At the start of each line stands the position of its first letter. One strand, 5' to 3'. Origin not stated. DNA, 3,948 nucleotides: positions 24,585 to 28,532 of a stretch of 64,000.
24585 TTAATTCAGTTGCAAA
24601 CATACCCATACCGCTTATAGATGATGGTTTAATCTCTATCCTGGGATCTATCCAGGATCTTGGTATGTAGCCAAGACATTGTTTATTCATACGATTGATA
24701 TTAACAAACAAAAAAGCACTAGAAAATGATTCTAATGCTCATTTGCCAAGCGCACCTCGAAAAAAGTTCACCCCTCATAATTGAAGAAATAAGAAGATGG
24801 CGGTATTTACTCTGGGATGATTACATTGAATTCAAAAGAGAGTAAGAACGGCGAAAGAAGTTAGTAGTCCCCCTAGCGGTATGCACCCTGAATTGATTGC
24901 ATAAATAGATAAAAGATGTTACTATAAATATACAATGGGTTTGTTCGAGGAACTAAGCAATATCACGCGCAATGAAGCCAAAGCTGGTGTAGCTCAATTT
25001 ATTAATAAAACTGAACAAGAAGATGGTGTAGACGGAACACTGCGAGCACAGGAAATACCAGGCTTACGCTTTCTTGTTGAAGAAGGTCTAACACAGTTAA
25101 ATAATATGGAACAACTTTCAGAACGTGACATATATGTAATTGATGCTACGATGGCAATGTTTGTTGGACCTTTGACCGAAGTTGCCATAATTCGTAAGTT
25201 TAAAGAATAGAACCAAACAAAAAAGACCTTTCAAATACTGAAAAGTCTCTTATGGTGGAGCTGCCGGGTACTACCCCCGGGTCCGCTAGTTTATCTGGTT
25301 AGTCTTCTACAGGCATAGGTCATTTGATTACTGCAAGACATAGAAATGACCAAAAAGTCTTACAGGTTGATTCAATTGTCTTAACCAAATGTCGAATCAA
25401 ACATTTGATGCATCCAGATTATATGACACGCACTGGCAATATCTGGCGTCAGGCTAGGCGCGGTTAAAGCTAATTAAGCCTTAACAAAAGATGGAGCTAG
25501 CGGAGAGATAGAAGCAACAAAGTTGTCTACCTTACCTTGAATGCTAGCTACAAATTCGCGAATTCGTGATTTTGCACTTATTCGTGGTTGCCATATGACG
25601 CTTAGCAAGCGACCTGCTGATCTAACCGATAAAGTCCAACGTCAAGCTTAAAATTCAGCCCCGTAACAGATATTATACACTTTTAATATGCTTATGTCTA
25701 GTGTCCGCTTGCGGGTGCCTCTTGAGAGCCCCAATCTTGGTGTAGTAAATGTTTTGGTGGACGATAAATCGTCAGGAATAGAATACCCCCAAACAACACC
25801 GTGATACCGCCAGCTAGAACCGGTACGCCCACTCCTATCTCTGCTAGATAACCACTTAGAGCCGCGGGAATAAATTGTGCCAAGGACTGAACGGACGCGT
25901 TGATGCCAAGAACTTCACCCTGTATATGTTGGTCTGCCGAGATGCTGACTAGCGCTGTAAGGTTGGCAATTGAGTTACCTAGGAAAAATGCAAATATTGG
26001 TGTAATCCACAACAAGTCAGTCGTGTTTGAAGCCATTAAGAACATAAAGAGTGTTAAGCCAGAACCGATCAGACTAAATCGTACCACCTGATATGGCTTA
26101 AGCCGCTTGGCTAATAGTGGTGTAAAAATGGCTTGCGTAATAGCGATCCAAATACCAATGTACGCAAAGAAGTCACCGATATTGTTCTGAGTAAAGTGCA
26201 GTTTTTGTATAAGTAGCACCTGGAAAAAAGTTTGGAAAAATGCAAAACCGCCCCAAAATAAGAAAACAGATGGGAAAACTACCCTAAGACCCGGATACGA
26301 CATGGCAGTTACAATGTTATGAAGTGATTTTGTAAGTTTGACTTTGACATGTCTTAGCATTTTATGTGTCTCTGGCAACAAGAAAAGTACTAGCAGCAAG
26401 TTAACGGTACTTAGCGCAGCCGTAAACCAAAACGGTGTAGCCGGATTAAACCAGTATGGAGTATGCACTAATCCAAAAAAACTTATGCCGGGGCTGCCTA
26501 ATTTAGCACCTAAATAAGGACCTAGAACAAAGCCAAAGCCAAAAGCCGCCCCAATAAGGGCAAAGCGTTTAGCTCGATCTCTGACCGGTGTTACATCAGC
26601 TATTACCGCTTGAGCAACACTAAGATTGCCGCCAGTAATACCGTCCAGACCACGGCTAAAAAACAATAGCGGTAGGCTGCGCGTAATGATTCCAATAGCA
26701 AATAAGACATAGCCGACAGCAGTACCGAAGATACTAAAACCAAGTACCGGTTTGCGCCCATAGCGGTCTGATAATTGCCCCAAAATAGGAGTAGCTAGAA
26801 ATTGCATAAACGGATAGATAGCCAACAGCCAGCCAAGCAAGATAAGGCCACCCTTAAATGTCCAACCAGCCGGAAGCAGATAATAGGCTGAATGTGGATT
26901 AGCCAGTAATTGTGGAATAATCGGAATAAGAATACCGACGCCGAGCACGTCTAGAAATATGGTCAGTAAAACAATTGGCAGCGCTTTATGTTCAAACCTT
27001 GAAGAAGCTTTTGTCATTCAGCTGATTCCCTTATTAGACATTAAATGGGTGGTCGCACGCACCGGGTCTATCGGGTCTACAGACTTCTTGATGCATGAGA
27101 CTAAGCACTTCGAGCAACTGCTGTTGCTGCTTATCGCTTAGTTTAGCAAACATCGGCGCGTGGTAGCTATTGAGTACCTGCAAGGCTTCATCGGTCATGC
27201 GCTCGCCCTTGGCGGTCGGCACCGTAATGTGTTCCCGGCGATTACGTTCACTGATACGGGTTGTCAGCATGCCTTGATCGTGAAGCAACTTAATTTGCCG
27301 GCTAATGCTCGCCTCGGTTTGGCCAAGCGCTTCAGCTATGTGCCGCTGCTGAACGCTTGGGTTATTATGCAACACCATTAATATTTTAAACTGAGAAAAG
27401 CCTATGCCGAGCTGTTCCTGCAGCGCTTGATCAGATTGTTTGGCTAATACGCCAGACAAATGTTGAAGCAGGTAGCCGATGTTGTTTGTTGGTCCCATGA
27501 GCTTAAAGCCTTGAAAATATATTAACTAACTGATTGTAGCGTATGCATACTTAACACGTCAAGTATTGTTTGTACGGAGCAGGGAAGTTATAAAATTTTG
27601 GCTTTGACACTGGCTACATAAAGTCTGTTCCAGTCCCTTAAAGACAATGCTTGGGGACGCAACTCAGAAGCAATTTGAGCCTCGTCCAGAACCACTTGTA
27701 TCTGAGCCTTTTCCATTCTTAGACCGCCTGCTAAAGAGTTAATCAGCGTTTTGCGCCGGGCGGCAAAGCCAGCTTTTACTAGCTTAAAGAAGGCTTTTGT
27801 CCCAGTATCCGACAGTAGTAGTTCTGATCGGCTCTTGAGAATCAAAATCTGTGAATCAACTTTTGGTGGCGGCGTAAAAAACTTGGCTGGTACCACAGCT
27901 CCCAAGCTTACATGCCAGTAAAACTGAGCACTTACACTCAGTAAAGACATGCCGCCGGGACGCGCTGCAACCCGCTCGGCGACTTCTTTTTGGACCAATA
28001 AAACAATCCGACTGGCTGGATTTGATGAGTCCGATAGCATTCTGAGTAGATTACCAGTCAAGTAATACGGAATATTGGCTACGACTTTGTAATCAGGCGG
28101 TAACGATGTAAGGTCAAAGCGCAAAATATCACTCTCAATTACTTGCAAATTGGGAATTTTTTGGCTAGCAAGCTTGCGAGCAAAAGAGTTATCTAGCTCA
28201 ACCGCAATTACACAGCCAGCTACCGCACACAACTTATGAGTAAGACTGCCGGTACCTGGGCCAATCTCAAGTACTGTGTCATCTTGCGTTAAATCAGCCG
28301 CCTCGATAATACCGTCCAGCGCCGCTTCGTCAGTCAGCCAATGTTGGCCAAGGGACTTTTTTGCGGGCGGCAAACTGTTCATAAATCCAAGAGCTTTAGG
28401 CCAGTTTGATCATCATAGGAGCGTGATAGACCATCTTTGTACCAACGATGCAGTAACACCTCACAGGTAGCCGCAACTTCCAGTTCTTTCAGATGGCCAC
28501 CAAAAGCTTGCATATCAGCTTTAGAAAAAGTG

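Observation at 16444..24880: Three-copy intergenic module (Family B) combining terminator hairpins with a decayed small ORF that shows codon-level conservation; two of the three interruptions are TGA where paralogs have TGG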

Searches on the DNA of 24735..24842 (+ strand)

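Call 39: search_rna_families(sources=[L002, L003, L004], threshold=evalue, max_evalue=1)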
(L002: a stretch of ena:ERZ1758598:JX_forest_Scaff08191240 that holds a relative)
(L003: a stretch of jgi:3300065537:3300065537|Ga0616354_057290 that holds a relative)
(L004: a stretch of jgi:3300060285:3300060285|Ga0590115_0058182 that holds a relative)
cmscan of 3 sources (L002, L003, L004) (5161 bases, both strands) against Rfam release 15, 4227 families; matches with E-value up to 1: 1.
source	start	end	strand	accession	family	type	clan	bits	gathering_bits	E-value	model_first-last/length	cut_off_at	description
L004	2806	2902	-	RF02631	Hrs13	Gene; sRNA;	-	22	52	0.04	1-82/82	no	Hfq-regulated sRNA 13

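Call 47: search_rna_families(sources=[L005, L006, L008], threshold=gathering)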
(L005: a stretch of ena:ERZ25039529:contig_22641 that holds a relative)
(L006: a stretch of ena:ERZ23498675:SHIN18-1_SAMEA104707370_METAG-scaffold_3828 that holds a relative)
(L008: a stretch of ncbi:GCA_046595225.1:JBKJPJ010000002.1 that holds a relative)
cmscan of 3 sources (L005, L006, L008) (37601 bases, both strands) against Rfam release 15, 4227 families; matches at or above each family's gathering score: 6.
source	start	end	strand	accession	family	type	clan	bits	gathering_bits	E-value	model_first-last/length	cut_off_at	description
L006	9079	9456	-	RF00023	tmRNA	Gene;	CL00001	103.9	47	9.2e-40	1-374/374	no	transfer-messenger RNA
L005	5529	5602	-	RF00005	tRNA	Gene; tRNA;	CL00001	67.8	29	7.6e-13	1-71/71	no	tRNA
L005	14505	14907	-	RF00023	tmRNA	Gene;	CL00001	65.9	47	1.1e-23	1-374/374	no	transfer-messenger RNA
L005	5629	5701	-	RF00005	tRNA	Gene; tRNA;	CL00001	61.2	29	4.7e-11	1-71/71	no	tRNA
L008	7331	7723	-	RF00023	tmRNA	Gene;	CL00001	59.4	47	6e-21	1-374/374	no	transfer-messenger RNA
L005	5754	5827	-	RF00005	tRNA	Gene; tRNA;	CL00001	33.6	29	0.0019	1-71/71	no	tRNA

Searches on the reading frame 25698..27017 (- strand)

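Call 11: search_protein_families(library=pfam, proteins=[window:25698-27017:-], max_evalue=0.01)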
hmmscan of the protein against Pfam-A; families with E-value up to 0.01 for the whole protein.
window:25698-27017:- (439 aa): 3 families
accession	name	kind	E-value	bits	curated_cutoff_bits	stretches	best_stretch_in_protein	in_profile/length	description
PF07690.21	MFS_1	-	1.7e-40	139.5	33.4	1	17-383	2-345/347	Major Facilitator Superfamily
PF00083.30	Sugar_tr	-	2.8e-08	33.5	22.3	1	59-223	46-200/452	Sugar (and other) transporter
PF12832.13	MFS_1_like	-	1.8e-06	27.7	25.2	1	61-391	36-361/373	MFS_1 like family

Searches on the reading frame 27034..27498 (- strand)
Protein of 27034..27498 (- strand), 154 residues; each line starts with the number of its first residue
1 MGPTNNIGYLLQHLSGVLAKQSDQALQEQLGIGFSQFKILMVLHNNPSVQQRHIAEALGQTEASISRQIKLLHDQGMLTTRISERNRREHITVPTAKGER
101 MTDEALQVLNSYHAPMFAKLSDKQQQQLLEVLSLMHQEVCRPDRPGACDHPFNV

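Call 11: search_protein_families(library=pfam, proteins=[window:27034-27498:-], max_evalue=0.01)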
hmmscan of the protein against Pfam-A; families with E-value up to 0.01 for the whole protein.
window:27034-27498:- (154 aa): 9 families
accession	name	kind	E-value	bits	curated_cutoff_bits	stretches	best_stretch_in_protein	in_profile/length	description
PF12802.13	MarR_2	-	3.9e-12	46.6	27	1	31-88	2-60/61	MarR family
PF01047.28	MarR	-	2.1e-09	37.6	24.6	1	35-89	4-58/59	MarR family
PF13601.12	HTH_34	-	1.5e-06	28.7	27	1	37-111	3-78/80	Winged helix DNA-binding domain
PF13412.12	HTH_24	-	3.8e-06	26.8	21.9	1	36-78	5-47/48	Winged helix-turn-helix DNA-binding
PF08279.18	HTH_11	-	0.00043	20.5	25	1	36-77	2-44/55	HTH domain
PF24034.1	DUF7343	-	0.0006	20.1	27.6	1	44-79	14-49/62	Domain of unknown function (DUF7343)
PF21715.3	CggR_N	-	0.00075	19.6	30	1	36-81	5-50/71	CggR N-terminal DNA binding domain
PF13545.12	HTH_Crp_2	-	0.0011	19.4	27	1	48-81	22-55/70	Crp-like helix-turn-helix domain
PF13463.12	HTH_27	-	0.0071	17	22.2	0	39-98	8-68/68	Winged helix DNA-binding domain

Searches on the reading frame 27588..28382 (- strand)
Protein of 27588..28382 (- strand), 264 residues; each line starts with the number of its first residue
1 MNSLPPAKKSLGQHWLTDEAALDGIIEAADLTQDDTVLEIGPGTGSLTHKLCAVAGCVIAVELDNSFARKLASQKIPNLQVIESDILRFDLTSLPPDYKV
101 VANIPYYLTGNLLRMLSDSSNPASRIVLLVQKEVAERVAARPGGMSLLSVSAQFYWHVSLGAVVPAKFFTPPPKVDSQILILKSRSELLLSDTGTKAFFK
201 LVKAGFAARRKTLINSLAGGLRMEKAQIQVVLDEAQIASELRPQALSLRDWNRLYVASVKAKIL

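Call 11: search_protein_families(library=pfam, proteins=[window:27588-28382:-], max_evalue=0.01)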
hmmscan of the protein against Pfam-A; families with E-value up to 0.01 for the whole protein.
window:27588-28382:- (264 aa): 3 families
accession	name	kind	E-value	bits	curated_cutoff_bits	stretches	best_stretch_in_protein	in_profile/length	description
PF00398.26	RrnaAD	-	5.6e-50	170.3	24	1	7-247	4-256/263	Ribosomal RNA adenine dimethylase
PF13649.12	Methyltransf_25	-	0.0011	20.1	27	1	37-98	1-67/97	Methyltransferase domain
PF05401.17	NodS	-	0.0024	18.2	24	1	35-109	45-120/201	Nodulation protein S (NodS)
